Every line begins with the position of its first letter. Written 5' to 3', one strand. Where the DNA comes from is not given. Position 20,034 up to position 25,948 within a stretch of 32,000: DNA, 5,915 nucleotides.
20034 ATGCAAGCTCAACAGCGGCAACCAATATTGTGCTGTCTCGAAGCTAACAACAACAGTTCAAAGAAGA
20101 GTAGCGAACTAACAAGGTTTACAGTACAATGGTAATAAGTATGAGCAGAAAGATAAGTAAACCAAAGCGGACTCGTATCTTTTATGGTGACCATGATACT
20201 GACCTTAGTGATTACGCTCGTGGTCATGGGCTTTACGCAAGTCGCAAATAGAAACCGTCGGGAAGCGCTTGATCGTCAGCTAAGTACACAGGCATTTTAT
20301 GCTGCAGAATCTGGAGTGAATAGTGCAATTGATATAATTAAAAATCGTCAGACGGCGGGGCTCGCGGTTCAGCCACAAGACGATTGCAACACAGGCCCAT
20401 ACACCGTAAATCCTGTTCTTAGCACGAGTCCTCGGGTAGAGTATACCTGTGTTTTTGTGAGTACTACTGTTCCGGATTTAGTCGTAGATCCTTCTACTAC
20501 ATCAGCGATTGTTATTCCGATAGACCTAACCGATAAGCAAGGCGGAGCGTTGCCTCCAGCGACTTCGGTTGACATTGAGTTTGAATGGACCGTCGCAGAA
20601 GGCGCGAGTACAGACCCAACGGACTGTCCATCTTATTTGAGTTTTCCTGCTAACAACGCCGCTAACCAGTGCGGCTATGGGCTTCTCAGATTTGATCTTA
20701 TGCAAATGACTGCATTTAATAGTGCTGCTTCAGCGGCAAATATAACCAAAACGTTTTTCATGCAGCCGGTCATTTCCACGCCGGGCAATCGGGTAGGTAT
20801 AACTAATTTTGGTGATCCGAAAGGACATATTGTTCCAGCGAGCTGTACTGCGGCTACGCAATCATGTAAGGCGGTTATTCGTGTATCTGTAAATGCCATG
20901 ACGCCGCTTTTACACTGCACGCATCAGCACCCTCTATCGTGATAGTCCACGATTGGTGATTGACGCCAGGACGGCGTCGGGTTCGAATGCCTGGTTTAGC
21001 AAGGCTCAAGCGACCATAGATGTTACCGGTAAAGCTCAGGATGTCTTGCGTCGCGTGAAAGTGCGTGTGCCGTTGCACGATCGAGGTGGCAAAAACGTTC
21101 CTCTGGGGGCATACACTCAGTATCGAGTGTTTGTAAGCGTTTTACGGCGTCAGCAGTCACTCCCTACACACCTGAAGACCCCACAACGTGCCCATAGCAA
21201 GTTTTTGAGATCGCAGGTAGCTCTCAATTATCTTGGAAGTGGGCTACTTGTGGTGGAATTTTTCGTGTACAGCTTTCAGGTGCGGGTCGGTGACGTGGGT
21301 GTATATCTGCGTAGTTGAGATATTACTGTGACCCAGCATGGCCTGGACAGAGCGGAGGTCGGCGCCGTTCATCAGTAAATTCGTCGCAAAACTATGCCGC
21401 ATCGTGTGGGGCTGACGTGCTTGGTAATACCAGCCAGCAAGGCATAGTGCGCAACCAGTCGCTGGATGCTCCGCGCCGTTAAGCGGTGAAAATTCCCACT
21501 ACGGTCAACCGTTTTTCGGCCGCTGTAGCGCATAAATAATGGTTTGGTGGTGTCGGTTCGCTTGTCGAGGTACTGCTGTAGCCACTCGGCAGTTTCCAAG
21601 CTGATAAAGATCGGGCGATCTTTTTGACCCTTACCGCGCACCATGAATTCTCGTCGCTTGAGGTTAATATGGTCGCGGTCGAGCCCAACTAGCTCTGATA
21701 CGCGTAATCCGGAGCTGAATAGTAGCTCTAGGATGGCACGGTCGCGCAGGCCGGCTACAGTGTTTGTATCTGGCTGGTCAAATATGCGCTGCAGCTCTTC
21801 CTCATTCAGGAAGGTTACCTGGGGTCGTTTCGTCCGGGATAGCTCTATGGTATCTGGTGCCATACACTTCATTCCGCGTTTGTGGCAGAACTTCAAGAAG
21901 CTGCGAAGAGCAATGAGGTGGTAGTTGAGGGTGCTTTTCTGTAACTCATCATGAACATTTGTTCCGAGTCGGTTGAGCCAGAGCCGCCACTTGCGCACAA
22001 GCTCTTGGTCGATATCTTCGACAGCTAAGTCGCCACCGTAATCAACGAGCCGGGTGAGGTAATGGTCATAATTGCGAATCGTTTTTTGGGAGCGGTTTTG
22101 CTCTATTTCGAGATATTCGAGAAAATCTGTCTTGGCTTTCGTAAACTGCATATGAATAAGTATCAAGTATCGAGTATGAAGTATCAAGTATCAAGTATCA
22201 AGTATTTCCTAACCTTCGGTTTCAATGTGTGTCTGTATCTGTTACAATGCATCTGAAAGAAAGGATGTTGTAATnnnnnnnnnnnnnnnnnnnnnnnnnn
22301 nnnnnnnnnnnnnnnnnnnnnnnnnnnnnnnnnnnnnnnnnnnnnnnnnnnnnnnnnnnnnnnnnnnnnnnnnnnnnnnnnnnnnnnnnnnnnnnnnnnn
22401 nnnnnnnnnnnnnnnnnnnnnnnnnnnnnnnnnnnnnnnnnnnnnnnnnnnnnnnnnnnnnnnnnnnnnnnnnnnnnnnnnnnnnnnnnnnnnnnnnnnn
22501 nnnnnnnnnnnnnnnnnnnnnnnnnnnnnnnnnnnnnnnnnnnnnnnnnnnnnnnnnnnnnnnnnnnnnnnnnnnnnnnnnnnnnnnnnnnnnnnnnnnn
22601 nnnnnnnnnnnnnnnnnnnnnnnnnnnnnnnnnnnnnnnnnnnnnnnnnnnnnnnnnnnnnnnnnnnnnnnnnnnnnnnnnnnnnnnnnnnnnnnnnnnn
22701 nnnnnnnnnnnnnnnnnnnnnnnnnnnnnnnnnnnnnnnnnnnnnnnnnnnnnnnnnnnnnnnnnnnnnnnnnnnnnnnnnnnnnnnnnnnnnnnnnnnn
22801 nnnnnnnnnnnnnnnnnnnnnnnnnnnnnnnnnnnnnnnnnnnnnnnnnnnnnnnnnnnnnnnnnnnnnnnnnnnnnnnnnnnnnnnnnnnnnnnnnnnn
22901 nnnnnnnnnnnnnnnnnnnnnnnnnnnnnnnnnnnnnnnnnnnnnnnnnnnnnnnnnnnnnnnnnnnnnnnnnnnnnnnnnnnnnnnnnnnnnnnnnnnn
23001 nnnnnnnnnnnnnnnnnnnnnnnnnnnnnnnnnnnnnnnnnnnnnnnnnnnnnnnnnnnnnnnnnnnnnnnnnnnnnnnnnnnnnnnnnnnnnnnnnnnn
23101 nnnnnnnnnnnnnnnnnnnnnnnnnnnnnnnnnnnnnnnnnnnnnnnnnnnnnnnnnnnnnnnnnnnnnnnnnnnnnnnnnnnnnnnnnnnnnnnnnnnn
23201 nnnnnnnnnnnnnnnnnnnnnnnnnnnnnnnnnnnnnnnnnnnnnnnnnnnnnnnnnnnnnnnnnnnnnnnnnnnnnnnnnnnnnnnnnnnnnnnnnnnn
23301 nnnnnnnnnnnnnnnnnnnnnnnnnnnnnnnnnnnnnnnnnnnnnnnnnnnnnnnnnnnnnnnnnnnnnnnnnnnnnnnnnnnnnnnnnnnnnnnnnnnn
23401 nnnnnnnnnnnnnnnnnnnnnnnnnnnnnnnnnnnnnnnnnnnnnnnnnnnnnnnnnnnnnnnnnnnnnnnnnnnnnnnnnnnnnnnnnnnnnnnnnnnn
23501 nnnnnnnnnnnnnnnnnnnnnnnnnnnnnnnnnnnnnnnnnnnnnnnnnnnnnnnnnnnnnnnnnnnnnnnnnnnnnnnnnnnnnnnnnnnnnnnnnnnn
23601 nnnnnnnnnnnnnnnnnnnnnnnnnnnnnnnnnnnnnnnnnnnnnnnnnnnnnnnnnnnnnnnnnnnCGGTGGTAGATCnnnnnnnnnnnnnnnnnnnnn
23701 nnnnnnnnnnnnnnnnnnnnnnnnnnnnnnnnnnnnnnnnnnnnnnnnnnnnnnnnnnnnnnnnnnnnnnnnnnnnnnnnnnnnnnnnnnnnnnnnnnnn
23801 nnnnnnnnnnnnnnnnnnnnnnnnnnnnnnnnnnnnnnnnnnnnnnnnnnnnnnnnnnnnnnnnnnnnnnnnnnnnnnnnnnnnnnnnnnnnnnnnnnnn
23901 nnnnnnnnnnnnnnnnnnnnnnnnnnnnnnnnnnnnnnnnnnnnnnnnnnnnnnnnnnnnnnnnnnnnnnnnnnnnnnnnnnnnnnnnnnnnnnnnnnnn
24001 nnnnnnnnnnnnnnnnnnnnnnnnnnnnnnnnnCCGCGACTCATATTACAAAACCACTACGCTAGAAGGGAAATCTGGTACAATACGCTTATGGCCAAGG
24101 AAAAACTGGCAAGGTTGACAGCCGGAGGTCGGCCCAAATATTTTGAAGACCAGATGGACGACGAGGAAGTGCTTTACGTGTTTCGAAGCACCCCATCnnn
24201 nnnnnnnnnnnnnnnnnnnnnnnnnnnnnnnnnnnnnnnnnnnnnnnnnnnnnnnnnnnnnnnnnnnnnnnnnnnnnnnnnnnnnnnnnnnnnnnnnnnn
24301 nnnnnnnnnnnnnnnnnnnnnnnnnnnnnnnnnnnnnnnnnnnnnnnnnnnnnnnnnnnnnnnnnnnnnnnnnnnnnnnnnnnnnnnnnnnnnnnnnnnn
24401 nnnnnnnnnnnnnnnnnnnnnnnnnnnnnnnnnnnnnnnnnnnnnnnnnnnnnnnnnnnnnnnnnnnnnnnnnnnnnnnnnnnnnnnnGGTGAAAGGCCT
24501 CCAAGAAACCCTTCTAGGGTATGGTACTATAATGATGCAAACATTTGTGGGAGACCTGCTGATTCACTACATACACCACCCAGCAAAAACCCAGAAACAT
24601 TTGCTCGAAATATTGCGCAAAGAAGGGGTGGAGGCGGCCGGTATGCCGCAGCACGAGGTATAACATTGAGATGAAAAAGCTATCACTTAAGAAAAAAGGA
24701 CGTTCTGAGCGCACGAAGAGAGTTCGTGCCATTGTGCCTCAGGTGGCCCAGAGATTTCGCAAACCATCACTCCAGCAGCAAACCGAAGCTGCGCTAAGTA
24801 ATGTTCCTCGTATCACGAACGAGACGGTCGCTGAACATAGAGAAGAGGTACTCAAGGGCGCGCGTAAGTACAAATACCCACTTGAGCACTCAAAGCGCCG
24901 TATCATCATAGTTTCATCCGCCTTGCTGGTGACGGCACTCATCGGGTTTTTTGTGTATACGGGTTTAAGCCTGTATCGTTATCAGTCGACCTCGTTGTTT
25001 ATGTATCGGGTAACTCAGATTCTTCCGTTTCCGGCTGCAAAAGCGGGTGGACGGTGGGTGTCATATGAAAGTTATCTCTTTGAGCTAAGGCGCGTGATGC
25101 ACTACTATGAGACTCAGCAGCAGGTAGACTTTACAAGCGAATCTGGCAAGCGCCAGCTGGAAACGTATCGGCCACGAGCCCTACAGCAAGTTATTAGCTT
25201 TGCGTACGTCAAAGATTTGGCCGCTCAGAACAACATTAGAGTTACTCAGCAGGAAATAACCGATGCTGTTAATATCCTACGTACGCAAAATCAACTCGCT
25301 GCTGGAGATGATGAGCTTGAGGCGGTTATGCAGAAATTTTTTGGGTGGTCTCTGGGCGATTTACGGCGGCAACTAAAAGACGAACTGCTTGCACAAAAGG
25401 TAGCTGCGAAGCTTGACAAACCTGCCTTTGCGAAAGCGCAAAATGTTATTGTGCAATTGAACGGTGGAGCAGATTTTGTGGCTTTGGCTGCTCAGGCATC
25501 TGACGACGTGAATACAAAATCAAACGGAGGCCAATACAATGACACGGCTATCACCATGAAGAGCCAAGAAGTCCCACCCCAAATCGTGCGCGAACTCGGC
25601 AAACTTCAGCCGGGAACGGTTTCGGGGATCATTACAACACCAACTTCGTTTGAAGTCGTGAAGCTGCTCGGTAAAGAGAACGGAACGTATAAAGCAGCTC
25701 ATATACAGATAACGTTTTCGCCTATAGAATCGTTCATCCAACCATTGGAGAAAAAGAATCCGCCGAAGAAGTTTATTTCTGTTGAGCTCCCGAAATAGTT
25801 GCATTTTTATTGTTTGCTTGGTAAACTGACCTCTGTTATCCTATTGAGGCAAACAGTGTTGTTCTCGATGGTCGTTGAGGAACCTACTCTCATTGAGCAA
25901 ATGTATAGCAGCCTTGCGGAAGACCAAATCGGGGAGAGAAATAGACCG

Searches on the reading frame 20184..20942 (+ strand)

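Call 24: search_protein_families(library=pfam, max_evalue=0.001, proteins=[window:20184-20942:+])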
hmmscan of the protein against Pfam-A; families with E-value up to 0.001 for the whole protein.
window:20184-20942:+ (252 aa): 1 family
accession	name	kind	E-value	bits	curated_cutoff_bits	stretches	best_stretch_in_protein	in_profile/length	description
PF14341.11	PilX_N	-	7.9e-07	29.4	25.5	1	2-46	7-51/51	PilX N-terminal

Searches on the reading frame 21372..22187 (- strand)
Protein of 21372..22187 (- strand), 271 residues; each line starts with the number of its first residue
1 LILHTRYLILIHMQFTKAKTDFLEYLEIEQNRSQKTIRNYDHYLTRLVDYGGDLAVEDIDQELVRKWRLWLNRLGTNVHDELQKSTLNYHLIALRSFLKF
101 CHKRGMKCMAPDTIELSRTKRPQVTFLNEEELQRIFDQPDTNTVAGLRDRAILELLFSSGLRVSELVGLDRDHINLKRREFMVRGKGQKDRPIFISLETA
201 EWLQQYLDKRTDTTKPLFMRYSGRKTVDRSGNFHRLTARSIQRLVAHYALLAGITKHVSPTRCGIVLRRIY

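Call 24: search_protein_families(library=pfam, max_evalue=0.001, proteins=[window:21372-22187:-])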
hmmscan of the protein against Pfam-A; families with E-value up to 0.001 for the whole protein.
window:21372-22187:- (271 aa): 4 families
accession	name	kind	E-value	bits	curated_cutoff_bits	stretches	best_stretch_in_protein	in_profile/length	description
PF00589.27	Phage_integrase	-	1.5e-20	74.1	27.1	1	126-260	2-129/172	Phage integrase family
PF02899.23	Phage_int_SAM_1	-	1.1e-13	51.7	22.3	1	21-104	3-82/83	Phage integrase, N-terminal SAM-like domain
PF13102.12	Phage_int_SAM_5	-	4.7e-08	33.7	22.3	1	28-106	13-87/98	Phage integrase SAM-like domain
PF13495.12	Phage_int_SAM_4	-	2.8e-05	24.9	27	0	80-114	12-46/85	Phage integrase, N-terminal SAM-like domain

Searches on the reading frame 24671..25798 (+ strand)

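Call 24: search_protein_families(library=pfam, max_evalue=0.001, proteins=[window:24671-25798:+])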
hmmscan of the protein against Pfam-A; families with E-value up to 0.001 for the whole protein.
window:24671-25798:+ (375 aa): 5 families
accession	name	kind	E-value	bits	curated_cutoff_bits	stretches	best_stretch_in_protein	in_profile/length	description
PF00639.27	Rotamase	-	6.7e-12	46.7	21.7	1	246-332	12-95/97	PPIC-type PPIASE domain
PF13616.12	Rotamase_3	-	2e-09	38.5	22.5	1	248-334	32-114/116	PPIC-type PPIASE domain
PF13624.11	SurA_N_3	-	1e-08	35.6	27.2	1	82-244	14-161/162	SurA-like N-terminal domain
PF13145.12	Rotamase_2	-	1.7e-05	26.1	27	1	262-339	42-112/121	PPIC-type PPIASE domain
PF13623.11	SurA_N_2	-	0.00057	20.2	28.5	0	122-201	43-120/145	SurA-like N-terminal domain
